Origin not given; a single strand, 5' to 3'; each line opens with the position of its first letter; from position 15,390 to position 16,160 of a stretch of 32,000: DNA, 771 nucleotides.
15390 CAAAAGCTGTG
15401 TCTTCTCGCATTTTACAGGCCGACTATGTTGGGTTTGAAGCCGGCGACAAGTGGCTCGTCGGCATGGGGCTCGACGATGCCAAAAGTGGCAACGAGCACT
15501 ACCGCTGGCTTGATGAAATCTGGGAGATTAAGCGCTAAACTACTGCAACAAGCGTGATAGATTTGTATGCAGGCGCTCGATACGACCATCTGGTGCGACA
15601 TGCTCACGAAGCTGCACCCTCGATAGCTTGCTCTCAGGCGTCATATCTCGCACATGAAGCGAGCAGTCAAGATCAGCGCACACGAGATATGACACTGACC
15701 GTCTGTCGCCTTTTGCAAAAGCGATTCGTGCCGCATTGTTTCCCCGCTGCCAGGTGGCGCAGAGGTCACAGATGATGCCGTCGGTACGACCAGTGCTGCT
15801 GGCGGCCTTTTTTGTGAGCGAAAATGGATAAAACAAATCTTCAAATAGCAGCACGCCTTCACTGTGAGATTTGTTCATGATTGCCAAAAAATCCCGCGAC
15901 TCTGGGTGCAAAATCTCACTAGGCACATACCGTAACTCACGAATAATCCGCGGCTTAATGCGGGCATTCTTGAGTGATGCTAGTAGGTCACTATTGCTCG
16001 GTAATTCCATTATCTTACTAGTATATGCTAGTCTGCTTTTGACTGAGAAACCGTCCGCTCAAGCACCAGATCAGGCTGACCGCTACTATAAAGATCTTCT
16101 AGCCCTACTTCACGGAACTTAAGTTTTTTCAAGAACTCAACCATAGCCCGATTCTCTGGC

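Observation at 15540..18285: Compact minus-strand cluster of transcription/translation-associated accessory genes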

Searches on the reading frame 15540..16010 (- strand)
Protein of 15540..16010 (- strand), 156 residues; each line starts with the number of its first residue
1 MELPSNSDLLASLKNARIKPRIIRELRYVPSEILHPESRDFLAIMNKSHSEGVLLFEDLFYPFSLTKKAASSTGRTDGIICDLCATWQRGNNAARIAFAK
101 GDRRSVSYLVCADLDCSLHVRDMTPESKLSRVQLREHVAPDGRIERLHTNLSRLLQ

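Call 3: search_protein_families(library=pfam, proteins=[window:15540-16010:-], max_evalue=0.1)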
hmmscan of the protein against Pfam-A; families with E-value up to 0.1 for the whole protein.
window:15540-16010:- (156 aa): 1 family
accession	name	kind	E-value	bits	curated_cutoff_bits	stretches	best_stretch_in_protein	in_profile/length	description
PF16571.11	FBP_C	-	1.2e-11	44.8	27.2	1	39-155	31-152/155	FBP C-terminal treble-clef zinc-finger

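Call 4: search_protein_families(library=ncbifam, proteins=[window:15540-16010:-], max_evalue=0.1)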
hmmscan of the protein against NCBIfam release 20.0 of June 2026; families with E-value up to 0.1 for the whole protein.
window:15540-16010:- (156 aa): 0 families

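Call 26: search_solved_structures(query=window:15540-16010:-, max_evalue=1, show_alignments=2)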
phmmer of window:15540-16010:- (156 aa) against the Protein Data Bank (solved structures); distinct sequences matched with E-value up to 1: 4.
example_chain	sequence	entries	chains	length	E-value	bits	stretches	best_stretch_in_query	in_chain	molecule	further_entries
9nw2_A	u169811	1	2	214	0.22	14.8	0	92-127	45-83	NP204 TCR alpha-chain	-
7f5k_A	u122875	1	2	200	0.26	14.6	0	98-127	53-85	T cell receptor alpha chain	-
7na5_D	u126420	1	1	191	0.52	13.6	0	91-127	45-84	47BE7 TCR alpha chain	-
4ei5_C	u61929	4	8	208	0.81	13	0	92-127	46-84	Valpha1 XV19 Type II Natural Killer T cell receptor (mouse variable domain, human constant | Hy19.3 TCR alpha chain (mouse variable domain, human constant domai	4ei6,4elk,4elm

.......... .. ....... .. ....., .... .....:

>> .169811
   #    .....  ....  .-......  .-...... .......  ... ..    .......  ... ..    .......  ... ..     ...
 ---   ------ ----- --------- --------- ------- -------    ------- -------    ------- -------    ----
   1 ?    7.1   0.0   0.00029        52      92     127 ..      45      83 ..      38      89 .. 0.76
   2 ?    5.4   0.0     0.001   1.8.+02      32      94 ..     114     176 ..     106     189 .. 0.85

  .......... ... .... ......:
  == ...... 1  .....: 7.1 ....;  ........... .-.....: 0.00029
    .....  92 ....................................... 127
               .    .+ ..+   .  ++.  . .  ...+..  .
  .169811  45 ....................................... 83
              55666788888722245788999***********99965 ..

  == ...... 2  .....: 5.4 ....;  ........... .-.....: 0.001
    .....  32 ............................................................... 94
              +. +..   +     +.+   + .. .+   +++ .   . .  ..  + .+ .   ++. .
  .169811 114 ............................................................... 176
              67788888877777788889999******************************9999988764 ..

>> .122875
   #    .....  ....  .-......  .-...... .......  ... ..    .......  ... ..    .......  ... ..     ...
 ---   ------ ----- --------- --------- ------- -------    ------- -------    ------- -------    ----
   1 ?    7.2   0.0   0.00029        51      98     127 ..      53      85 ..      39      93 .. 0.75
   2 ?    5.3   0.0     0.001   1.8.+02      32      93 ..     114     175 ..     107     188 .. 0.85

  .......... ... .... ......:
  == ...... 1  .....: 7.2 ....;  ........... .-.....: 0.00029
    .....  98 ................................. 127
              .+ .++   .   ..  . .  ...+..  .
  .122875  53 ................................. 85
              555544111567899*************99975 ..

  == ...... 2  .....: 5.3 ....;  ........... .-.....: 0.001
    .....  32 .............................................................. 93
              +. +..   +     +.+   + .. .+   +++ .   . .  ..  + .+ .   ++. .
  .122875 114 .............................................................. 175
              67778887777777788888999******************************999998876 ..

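Call 28: find_homologous_proteins(query=window:15540-16010:-, max_evalue=0.001)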
Query window:15540-16010:- (156 aa): 238 proteins with E <= 0.001 among 254 candidates; the best 120 are listed.
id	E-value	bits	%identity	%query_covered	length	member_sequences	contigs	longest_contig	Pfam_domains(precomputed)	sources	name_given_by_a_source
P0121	1.6e-97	341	100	100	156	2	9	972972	PF16571.12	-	-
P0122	2.5e-90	318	94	100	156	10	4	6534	PF16571.12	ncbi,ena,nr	ncbi:MAG TPA: FBP domain-containing protein [Candidatus Saccharimonas sp.]|nr:FBP domain-containing 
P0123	3.2e-88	311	92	100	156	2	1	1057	PF16571.12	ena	-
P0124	1.2e-86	306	90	99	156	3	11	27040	PF16571.12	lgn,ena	-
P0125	3.2e-86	305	89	100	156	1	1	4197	PF16571.12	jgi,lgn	-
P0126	5.8e-85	301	87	99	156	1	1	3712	PF16571.12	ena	-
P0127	1.8e-84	299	87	100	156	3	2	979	PF16571.12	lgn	-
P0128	2.4e-84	299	87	99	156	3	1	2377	PF16571.12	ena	-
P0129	2.5e-84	299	88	100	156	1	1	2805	PF16571.12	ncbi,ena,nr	ncbi:FBP domain-containing protein [Candidatus Saccharibacteria bacterium]|nr:FBP domain-containing 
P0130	4.1e-83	295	86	99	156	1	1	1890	PF16571.12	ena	-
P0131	1.1e-82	293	86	99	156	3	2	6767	PF16571.12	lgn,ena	-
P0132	1.5e-82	293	86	99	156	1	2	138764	PF16571.12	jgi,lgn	jgi:hypothetical protein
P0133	4.0e-82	291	85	99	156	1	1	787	PF16571.12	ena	-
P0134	1.6e-81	289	85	99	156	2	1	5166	PF16571.12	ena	-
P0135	2.2e-81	289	85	99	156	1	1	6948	PF16571.12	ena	-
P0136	3.9e-80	285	83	99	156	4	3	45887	PF16571.12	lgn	-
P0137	6.3e-76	271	81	99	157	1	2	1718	PF16571.12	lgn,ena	-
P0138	1.1e-75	271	79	99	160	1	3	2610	PF16571.12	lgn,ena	-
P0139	3.5e-74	266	77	99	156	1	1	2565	PF16571.12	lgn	-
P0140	4.0e-74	265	78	99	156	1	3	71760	PF16571.12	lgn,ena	-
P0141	2.6e-73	263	77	99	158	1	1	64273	PF16571.12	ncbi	-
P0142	4.0e-73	262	78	99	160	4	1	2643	PF16571.12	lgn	-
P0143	3.7e-70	253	74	100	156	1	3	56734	PF16571.12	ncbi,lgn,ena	ncbi:MAG: FBP domain-containing protein [Candidatus Saccharimonas sp.]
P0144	1.8e-67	244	74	99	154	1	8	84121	PF16571.12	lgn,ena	-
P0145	7.0e-66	239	69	100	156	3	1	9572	PF16571.12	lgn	-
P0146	7.6e-56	206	55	99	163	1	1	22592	PF16571.12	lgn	-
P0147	1.9e-53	198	58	100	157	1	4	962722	PF16571.12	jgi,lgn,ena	-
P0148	2.3e-53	198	55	100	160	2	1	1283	PF16571.12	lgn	-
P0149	3.2e-53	198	59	99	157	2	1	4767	PF16571.12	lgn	-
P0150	4.7e-53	197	60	99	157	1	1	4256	PF16571.12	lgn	-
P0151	5.4e-53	197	62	97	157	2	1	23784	PF16571.12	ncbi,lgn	-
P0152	2.0e-52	195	56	100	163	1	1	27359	PF16571.12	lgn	-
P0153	2.6e-52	195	58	99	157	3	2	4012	PF16571.12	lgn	-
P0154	3.5e-52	194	56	100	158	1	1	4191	PF16571.12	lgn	-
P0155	3.7e-52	194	57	99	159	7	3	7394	PF16571.12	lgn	-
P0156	7.9e-52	193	55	100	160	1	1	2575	PF16571.12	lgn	-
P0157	1.6e-51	192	60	96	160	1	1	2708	PF16571.12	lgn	-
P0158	2.1e-51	192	55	99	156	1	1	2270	PF16571.12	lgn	-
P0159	6.6e-51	190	56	99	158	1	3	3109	PF16571.12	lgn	-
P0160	7.0e-51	190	55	100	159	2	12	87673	PF16571.12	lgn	-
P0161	8.2e-51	190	54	99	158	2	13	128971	PF16571.12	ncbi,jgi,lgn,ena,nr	ncbi:FBP domain-containing protein [Candidatus Saccharibacteria bacterium]|jgi:hypothetical protein|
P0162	5.2e-50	187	55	99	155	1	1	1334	PF16571.12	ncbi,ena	-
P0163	5.9e-50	187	53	99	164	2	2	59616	PF16571.12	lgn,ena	-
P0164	9.5e-50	186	54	99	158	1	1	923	PF16571.12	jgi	-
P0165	1.2e-49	186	52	100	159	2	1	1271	PF16571.12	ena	-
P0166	1.4e-49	186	60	97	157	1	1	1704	PF16571.12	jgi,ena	-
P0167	1.5e-49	186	57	97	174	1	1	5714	PF16571.12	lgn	-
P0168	2.3e-49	185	59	97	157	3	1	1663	PF16571.12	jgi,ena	-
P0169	5.4e-49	184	59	92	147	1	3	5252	PF16571.12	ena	-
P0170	5.7e-49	184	54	97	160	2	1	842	PF16571.12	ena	-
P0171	1.5e-48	182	55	99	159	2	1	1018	PF16571.12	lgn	-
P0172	1.7e-48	182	52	100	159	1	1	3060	PF16571.12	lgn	-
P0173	2.1e-48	182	56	97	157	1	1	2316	PF16571.12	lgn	-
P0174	2.8e-48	182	54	99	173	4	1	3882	PF16571.12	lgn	-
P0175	3.4e-48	181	54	100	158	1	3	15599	PF16571.12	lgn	-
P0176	4.2e-48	181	56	99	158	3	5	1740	PF16571.12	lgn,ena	-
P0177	5.0e-48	181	54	99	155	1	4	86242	PF16571.12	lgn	-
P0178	1.0e-47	180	53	100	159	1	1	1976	PF16571.12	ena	-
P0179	1.3e-47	179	51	100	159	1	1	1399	PF16571.12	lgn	-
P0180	1.4e-47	179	52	99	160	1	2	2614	PF16571.12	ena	-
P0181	1.8e-47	179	51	100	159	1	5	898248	PF16571.12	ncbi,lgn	ncbi:MAG TPA: FBP domain-containing protein [Candidatus Saccharimonadales bacterium]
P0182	2.0e-47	179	54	99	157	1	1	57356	PF16571.12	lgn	-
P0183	2.2e-47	179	54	97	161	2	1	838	PF16571.12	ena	-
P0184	3.3e-47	178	54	100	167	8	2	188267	PF16571.12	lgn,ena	-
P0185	3.7e-47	178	55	99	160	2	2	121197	PF16571.12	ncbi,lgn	-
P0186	5.3e-47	177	51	100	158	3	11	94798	PF16571.12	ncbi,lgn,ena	-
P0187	5.5e-47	177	53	100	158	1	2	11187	PF16571.12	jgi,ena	-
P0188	1.2e-46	176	50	99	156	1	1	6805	PF16571.12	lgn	-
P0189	1.3e-46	176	54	99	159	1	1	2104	PF16571.12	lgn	-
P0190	1.5e-46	176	54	97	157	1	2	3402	PF16571.12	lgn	-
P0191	1.6e-46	176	51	99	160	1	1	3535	PF16571.12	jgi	jgi:hypothetical protein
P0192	2.4e-46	175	54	97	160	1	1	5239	PF16571.12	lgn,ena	-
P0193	2.9e-46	175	54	97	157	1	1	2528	PF16571.12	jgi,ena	-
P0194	3.1e-46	175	53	100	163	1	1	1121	PF16571.12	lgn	-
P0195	3.1e-46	175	57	90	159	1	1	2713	PF16571.12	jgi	jgi:hypothetical protein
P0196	3.5e-46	175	52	99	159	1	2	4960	PF16571.12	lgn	-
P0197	3.8e-46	175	51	100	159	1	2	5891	PF16571.12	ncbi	-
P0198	3.8e-46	175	51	99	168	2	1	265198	PF16571.12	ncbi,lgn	-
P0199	3.8e-46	175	56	90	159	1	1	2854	PF16571.12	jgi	jgi:hypothetical protein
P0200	4.0e-46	175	56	97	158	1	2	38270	PF16571.12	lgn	-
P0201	5.5e-46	174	58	90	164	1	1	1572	PF16571.12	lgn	-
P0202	5.6e-46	174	54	97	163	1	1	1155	PF16571.12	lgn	-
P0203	5.9e-46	174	59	90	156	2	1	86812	PF16571.12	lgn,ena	-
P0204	8.6e-46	174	53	99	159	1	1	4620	PF16571.12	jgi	jgi:hypothetical protein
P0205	9.3e-46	173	52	99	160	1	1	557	PF16571.12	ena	-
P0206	1.8e-45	173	51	99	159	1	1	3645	PF16571.12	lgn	-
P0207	2.1e-45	172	54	99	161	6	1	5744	PF16571.12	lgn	-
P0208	2.8e-45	172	52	92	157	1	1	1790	PF16571.12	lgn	-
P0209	3.0e-45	172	58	90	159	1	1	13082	PF16571.12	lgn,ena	-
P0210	3.7e-45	172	54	99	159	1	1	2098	PF16571.12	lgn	-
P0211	4.0e-45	171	56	90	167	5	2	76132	PF16571.12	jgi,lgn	-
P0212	5.7e-45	171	53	92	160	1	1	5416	PF16571.12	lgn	-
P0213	6.6e-45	171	51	100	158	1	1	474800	PF16571.12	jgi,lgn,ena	-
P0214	7.2e-45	171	58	89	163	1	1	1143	PF16571.12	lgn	-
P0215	7.8e-45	170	52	100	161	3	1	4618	PF16571.12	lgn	-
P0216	8.9e-45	170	52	99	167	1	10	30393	PF16571.12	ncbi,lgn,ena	-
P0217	1.2e-44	170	52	92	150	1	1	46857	PF16571.12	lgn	-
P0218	1.3e-44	170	53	92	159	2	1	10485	PF16571.12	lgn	-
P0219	1.3e-44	170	51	100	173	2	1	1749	PF16571.12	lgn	-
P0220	3.0e-44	169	52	99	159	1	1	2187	PF16571.12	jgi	-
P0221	3.1e-44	169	51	99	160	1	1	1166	PF16571.12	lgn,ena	-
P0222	3.6e-44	168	50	99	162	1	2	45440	PF16571.12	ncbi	-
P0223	3.6e-44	168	61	89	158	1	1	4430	PF16571.12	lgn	-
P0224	3.8e-44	168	59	89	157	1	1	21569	PF16571.12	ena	-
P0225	5.0e-44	168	50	97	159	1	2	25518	PF16571.12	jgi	-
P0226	5.2e-44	168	56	90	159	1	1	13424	PF16571.12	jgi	jgi:hypothetical protein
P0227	8.7e-44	167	54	92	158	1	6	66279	PF16571.12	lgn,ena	-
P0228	8.8e-44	167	52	99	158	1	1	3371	PF16571.12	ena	-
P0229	9.7e-44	167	54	90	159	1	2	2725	PF16571.12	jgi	jgi:hypothetical protein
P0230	1.1e-43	167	52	99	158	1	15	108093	PF16571.12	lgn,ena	-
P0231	1.1e-43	167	57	81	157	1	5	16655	PF16571.12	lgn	-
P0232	1.2e-43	167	57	97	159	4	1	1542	PF16571.12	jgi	jgi:hypothetical protein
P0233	1.5e-43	166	52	99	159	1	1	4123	PF16571.12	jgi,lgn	jgi:hypothetical protein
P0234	1.8e-43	166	55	90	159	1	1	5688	PF16571.12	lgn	-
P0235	1.8e-43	166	52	98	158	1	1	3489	PF16571.12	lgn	-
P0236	1.8e-43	166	56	92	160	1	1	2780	PF16571.12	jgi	jgi:hypothetical protein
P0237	1.9e-43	166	56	83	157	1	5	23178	PF16571.12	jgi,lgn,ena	-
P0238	2.0e-43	166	56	92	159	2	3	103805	PF16571.12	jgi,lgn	jgi:hypothetical protein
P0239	2.8e-43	165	49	99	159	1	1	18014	PF16571.12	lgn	-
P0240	3.3e-43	165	52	92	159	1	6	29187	PF16571.12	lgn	-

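Call 30: search_solved_structures(query=A2, max_evalue=1, show_alignments=2)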
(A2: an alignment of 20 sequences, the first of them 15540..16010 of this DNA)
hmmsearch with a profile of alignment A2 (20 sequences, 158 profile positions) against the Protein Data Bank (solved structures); distinct sequences matched with E-value up to 1: 2.
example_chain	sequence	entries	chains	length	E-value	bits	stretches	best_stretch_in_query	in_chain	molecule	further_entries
6bx3_F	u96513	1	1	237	0.44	13.4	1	64-147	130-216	COMPASS component SPP1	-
7tal_A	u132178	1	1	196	0.51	13.2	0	99-157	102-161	D4_deltaDARP LOV2-DARPin fusion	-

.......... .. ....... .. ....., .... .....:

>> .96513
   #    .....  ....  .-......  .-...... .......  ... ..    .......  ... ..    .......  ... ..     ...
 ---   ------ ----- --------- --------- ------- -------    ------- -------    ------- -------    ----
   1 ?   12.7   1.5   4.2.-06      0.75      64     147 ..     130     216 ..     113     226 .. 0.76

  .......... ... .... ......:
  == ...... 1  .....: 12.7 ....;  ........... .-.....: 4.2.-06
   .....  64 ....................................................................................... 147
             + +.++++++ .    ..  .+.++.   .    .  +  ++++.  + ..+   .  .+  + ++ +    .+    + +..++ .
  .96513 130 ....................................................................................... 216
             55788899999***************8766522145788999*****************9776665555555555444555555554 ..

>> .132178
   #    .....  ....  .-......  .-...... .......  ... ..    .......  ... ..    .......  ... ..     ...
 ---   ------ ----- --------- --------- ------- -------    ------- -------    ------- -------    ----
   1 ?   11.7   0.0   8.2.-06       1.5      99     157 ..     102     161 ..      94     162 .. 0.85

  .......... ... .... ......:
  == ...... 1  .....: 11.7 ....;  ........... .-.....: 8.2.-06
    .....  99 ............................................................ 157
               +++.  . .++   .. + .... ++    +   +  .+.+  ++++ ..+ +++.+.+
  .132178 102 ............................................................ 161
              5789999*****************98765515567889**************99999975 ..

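Call 47: predict_structure(alignment_id=A2)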
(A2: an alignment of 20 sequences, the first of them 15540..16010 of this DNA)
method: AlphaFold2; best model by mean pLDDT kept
length: 156 residues; sequences in the alignment: 20
mean_pLDDT: 90.1   pTM: 0.82
mean pLDDT of the five models: 90.1, 87.9, 87.6, 81.1, 69.2
residues with pLDDT >= 90: 109; 70-90: 44; 50-70: 3; < 50: 0
segments of 3 or more residues with pLDDT < 50: none
pLDDT, mean of each block of 10 residues (from residue 1): 93 94 95 93 95 94 90 77 90 90 87 94 86 79 94 91
secondary structure, 60 per line:
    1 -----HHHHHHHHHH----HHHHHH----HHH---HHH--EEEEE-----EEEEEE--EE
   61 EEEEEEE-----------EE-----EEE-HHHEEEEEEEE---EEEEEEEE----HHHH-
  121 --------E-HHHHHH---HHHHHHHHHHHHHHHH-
elements in order: H6-15 H20-25 E41-45 E51-56 E59-67 E86-88 E93-100 E104-111 H116-119 H131-136 H140-155

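Call 50: fold_search(model_id=the predicted structure, library=pdb)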
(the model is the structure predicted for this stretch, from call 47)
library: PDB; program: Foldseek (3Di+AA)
matches with E <= 10: 599; with E <= 0.001: 0
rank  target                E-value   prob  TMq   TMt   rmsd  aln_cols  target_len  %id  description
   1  2yb5_F                6.9e-03  1.00  0.53  0.39   3.2       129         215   12  Structure of the fusidic acid resistance protein FusC (released 2012-01-25)
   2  1sv2_A                1.8e-01  0.15  0.19  0.18  14.1       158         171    8  Crystal Structure of Peptide Deformylase from Leptospira Interrogans (LiPDF) at pH7.5 (released 2005-08-09)
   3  5jk2_F                2.0e-01  0.10  0.16  0.20  15.5       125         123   10  Crystal structure of Treponema pallidum Tp0751 (Pallilysin) (released 2016-10-12)
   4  1y6h_A                2.1e-01  0.14  0.19  0.17  13.8       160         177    8  Crystal structure of LIPDF (released 2004-12-21)
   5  1h9s_A                2.3e-01  0.12  0.15  0.17  13.5       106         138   14  Molybdate bound complex of Dimop domain of ModE from E.coli (released 2001-06-19)
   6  5jk2_C                2.7e-01  0.07  0.16  0.19  15.4       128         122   10  Crystal structure of Treponema pallidum Tp0751 (Pallilysin) (released 2016-10-12)
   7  5jk2_H                3.0e-01  0.07  0.15  0.19  15.5       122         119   11  Crystal structure of Treponema pallidum Tp0751 (Pallilysin) (released 2016-10-12)
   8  6jer_A                3.2e-01  0.16  0.22  0.20  11.5       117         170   11  Apo crystal structure of class I type a peptide deformylase from Acinetobacter baumannii (released 2020-02-12)
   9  2w3t                  3.4e-01  0.11  0.17  0.16  12.2       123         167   15  Chloro complex of the Ni-Form of E.coli deformylase (released 2009-12-15)
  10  1sv2_B                3.6e-01  0.12  0.23  0.21  12.0       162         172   10  Crystal Structure of Peptide Deformylase from Leptospira Interrogans (LiPDF) at pH7.5 (released 2005-08-09)
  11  1h9r_A                3.6e-01  0.09  0.15  0.17  13.5       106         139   14  Tungstate bound complex Dimop domain of ModE from E.coli (released 2001-06-19)
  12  5jk2_E                3.6e-01  0.08  0.16  0.18  15.6       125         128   10  Crystal structure of Treponema pallidum Tp0751 (Pallilysin) (released 2016-10-12)
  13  6jev_A                4.6e-01  0.14  0.22  0.20  11.3       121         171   12  K2U bound crystal structure of class I type a peptide deformylase from Acinetobacter baumanii (released 2020-02-12)
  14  5jk2_G                4.6e-01  0.10  0.17  0.21  13.4        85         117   10  Crystal structure of Treponema pallidum Tp0751 (Pallilysin) (released 2016-10-12)
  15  1szz_A                4.6e-01  0.10  0.19  0.18  14.3       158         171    8  Crystal structure of peptide deformylase from Leptospira Interrogans complexed with inhibitor actinonin (released 2005-08-16)
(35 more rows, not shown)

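Call 52: find_encoding_contigs(protein=P0147, flank=4000, max_places=1)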
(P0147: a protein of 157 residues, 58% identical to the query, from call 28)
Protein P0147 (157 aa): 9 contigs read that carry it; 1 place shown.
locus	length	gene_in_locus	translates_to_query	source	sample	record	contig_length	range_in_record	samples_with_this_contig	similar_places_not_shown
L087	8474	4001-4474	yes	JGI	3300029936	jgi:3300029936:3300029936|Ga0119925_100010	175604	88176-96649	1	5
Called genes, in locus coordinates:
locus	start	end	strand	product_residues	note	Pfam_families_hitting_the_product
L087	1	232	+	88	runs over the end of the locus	-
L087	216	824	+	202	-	-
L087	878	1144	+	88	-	PF00312:Ribosomal_S15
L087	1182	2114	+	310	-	PF00005:ABC_tran, PF13304:AAA_21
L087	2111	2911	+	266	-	PF12679:ABC2_membrane_2, PF10920:DUF2705 (weak), PF13346:ABC2_membrane_5 (weak)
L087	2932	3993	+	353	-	PF03405:FA_desaturase_2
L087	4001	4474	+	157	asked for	PF16571:FBP_C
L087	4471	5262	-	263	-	PF01978:TrmB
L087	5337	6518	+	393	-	PF00596:Aldolase_II (faint)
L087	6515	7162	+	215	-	PF04127:DFP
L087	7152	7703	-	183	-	PF00156:Pribosyltran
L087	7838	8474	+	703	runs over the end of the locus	PF01138:RNase_PH, PF03725:RNase_PH_C, PF01138:RNase_PH, PF00013:KH_1, PF00575:S1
